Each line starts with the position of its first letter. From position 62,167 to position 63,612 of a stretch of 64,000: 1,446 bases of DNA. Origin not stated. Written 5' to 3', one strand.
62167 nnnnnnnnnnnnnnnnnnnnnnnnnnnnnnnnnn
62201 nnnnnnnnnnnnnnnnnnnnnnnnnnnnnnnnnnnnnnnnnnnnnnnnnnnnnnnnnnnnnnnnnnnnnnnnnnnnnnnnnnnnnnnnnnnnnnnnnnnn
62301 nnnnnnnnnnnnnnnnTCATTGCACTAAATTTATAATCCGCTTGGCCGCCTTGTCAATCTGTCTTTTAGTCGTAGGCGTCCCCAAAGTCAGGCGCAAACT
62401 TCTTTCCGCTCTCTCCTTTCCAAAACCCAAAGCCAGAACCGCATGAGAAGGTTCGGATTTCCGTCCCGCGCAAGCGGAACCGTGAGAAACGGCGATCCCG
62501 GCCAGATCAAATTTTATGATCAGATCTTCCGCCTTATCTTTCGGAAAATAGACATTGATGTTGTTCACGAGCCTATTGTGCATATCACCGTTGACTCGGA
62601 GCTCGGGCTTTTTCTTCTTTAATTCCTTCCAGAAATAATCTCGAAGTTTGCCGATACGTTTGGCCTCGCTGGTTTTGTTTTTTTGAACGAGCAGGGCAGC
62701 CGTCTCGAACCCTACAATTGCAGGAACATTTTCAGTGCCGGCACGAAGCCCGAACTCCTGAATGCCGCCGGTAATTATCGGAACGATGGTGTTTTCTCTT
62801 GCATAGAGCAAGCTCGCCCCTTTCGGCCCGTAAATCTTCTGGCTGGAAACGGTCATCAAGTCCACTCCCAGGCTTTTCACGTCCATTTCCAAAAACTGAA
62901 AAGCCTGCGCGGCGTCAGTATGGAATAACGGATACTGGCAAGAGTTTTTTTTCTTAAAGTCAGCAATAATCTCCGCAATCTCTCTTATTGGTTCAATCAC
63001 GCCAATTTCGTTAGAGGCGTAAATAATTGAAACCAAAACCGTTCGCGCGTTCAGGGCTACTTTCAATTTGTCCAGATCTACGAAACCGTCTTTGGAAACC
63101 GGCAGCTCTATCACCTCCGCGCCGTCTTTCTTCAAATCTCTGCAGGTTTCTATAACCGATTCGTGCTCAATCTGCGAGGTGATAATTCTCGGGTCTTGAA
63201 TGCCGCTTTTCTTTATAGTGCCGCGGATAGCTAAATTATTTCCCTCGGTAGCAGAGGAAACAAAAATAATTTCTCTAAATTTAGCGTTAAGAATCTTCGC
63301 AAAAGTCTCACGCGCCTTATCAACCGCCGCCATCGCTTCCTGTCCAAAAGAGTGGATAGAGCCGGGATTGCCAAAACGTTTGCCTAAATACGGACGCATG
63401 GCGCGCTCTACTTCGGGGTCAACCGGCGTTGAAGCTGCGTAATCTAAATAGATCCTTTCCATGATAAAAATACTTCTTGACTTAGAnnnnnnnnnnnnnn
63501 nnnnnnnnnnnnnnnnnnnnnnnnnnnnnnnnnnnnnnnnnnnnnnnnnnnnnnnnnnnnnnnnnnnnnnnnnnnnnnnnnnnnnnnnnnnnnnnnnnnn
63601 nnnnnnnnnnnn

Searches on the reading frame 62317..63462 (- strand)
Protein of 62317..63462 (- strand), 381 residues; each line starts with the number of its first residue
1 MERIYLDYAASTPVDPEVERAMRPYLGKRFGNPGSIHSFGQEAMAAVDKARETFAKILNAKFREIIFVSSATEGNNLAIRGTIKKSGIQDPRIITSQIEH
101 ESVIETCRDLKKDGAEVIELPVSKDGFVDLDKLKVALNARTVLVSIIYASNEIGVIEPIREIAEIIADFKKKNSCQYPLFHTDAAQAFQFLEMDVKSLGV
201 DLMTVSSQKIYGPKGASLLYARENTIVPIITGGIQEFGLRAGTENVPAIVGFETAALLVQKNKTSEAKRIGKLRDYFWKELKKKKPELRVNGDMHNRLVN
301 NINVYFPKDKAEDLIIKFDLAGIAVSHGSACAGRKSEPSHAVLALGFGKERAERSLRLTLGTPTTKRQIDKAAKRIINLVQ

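Call 25: search_protein_families(library=pfam, proteins=[window:62317-63462:-], max_evalue=0.001)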
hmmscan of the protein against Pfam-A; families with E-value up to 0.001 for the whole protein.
window:62317-63462:- (381 aa): 3 families
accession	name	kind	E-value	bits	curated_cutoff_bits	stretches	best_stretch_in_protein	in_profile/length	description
PF00266.25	Aminotran_5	-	2.7e-69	234.4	21.5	1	4-371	1-370/371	Aminotransferase class-V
PF00155.27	Aminotran_1_2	-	4.4e-05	23.3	19.7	0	49-173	46-179/361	Aminotransferase class I and II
PF01212.27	Beta_elim_lyase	-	6e-05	22.9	27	1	48-209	35-199/288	Beta-eliminating lyase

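Call 54: find_encoding_contigs(protein=window:62317-63462:-, flank=10000, max_places=3)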
Protein window:62317-63462:- (381 aa): no gene with exactly this product is on record in the collection.
